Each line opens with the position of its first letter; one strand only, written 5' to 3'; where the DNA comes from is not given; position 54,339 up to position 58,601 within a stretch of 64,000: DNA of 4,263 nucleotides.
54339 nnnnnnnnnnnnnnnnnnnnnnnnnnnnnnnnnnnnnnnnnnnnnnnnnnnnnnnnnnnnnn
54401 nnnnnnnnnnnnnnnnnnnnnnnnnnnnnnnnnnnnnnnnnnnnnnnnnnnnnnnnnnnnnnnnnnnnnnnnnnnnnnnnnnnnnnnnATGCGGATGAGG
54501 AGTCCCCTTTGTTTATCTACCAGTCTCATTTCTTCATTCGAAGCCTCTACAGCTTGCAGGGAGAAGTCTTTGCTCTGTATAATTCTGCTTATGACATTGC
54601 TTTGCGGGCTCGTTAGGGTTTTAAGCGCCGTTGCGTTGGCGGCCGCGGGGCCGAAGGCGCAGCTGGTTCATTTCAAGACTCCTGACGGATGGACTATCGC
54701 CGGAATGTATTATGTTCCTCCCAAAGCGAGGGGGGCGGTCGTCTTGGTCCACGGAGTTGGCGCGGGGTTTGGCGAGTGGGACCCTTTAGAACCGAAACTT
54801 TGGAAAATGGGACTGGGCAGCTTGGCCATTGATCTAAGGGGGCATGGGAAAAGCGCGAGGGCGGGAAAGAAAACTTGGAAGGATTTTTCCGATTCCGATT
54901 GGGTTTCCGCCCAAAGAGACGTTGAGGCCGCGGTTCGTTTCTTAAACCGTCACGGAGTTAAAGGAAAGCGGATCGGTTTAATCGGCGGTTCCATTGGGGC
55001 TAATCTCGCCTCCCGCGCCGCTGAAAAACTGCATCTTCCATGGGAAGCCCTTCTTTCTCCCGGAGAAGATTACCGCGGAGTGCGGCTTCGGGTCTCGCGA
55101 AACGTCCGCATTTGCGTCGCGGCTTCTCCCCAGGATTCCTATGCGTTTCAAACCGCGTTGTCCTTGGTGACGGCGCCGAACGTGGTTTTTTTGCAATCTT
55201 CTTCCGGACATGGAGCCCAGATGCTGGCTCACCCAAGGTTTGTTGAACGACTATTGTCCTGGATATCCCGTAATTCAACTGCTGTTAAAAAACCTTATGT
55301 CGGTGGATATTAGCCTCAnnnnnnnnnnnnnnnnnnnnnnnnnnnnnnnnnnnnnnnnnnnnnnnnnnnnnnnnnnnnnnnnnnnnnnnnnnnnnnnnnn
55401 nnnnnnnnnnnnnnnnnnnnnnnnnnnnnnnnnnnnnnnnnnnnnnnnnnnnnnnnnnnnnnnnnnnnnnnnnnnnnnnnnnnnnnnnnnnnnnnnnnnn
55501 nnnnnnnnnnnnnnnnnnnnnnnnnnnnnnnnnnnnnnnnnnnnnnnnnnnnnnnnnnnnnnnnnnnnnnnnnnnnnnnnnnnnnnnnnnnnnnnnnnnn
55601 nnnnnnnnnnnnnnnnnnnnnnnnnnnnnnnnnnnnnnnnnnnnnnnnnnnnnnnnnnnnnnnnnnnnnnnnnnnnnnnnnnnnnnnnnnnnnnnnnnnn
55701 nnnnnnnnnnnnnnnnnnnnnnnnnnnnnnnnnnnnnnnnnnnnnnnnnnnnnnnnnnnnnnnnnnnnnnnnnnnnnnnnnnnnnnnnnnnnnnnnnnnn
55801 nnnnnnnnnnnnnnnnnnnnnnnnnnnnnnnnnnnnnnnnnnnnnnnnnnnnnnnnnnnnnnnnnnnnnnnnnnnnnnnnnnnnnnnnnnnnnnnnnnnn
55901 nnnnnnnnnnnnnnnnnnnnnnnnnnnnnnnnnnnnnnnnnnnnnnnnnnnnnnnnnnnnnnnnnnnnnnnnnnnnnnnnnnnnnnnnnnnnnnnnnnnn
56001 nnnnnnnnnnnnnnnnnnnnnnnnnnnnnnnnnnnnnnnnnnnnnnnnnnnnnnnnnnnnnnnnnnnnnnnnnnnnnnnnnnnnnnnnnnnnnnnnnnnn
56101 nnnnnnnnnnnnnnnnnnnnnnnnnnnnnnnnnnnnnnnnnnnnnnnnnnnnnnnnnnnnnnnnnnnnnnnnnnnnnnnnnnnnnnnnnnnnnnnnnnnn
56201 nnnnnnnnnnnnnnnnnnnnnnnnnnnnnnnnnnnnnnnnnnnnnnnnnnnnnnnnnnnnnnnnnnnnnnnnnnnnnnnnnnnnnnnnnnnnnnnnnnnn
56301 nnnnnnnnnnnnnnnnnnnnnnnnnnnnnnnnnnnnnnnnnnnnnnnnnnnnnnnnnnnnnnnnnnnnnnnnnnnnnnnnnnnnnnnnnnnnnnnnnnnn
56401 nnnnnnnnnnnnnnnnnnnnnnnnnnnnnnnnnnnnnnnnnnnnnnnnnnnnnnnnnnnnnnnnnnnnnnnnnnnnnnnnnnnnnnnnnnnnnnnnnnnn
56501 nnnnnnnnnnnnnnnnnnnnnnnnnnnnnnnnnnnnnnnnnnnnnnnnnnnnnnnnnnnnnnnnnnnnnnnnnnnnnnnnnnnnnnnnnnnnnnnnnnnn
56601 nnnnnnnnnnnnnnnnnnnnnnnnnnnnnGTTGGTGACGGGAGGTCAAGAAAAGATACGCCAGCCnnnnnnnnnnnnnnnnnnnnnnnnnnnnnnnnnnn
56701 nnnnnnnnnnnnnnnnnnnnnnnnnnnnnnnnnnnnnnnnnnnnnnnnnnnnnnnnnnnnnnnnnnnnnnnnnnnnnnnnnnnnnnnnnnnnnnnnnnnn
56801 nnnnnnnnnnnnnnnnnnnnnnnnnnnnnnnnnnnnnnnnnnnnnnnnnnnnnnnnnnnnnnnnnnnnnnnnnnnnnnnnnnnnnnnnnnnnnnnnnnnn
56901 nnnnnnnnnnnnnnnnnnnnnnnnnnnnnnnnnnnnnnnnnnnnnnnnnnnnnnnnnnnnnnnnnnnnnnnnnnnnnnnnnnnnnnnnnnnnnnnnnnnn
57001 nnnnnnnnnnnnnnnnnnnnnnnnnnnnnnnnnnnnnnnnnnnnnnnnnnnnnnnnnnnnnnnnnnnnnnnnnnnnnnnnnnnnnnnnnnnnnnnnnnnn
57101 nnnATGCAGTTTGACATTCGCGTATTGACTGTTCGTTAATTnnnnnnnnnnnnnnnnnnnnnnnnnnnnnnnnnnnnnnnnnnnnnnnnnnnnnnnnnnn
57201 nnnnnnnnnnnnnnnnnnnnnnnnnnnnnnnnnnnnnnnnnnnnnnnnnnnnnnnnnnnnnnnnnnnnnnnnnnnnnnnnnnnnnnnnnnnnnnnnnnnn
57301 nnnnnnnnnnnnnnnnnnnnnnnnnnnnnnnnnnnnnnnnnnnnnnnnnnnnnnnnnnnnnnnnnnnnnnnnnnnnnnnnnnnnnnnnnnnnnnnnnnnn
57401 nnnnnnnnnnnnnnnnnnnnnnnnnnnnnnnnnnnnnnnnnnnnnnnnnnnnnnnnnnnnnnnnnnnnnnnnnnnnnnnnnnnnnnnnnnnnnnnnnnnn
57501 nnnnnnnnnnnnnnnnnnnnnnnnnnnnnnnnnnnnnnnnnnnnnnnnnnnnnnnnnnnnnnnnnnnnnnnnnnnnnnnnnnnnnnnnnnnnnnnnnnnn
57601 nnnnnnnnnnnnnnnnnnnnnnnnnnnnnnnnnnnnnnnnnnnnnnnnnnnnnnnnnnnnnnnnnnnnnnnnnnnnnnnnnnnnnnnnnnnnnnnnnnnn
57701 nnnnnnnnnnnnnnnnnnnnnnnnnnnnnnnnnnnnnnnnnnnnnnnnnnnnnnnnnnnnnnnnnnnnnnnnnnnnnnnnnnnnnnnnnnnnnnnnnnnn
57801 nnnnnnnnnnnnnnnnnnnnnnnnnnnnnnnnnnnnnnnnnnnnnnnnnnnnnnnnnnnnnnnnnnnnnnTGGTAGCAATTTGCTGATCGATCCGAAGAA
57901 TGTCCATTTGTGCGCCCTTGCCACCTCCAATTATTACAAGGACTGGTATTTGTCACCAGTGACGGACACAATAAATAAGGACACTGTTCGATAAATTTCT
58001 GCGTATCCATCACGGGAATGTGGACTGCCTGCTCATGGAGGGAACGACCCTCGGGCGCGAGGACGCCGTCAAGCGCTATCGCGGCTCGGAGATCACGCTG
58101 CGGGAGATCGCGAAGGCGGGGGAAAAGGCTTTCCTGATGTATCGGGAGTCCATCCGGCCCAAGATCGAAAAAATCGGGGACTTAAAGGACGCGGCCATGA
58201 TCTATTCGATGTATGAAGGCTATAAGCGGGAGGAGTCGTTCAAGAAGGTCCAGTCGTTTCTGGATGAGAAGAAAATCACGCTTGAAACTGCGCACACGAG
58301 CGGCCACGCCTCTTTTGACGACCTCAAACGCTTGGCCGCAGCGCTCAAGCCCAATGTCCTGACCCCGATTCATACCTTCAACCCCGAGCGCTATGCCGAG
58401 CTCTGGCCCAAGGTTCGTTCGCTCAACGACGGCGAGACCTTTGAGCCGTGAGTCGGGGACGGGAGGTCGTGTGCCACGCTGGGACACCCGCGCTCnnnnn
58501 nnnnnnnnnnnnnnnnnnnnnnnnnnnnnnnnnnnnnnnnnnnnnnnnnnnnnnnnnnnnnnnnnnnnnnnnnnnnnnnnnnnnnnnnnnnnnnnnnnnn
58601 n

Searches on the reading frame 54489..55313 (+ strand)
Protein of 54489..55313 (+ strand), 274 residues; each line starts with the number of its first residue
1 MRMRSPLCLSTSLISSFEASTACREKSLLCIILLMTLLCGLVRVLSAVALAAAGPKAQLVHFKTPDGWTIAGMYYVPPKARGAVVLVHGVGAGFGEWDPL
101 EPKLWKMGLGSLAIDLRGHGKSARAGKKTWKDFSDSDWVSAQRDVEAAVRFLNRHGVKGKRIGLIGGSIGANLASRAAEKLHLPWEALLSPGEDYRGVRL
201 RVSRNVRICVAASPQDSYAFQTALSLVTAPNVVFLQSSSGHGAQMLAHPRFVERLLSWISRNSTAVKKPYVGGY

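Call 44: search_protein_families(library=pfam, proteins=[window:54489-55313:+], max_evalue=0.001)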
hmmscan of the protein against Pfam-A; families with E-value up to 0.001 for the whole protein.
window:54489-55313:+ (274 aa): 3 families
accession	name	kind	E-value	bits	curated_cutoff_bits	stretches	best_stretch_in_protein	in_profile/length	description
PF12146.15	Hydrolase_4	-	8.2e-11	42.1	27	1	79-182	2-98/239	Serine aminopeptidase, S33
PF12697.13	Abhydrolase_6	-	2.5e-10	41.8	26.3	1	84-220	1-94/217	Alpha/beta hydrolase family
PF00561.26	Abhydrolase_1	-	3.8e-09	37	25.8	1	83-180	2-89/245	alpha/beta hydrolase fold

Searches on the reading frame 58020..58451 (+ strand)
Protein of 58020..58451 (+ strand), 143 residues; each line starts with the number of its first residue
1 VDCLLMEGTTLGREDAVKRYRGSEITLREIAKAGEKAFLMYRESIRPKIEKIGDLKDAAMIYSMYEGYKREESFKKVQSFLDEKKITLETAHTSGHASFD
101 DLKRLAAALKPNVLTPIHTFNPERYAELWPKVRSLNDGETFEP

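Call 23: search_protein_families(library=pfam, proteins=[window:58020-58451:+], max_evalue=0.01)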
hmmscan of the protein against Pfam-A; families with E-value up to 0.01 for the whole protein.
window:58020-58451:+ (143 aa): 1 family
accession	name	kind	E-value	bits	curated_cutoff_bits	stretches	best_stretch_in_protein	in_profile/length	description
PF07521.17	RMMBL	-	0.00039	20.8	21.6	1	89-119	9-40/63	Zn-dependent metallo-hydrolase RNA specificity domain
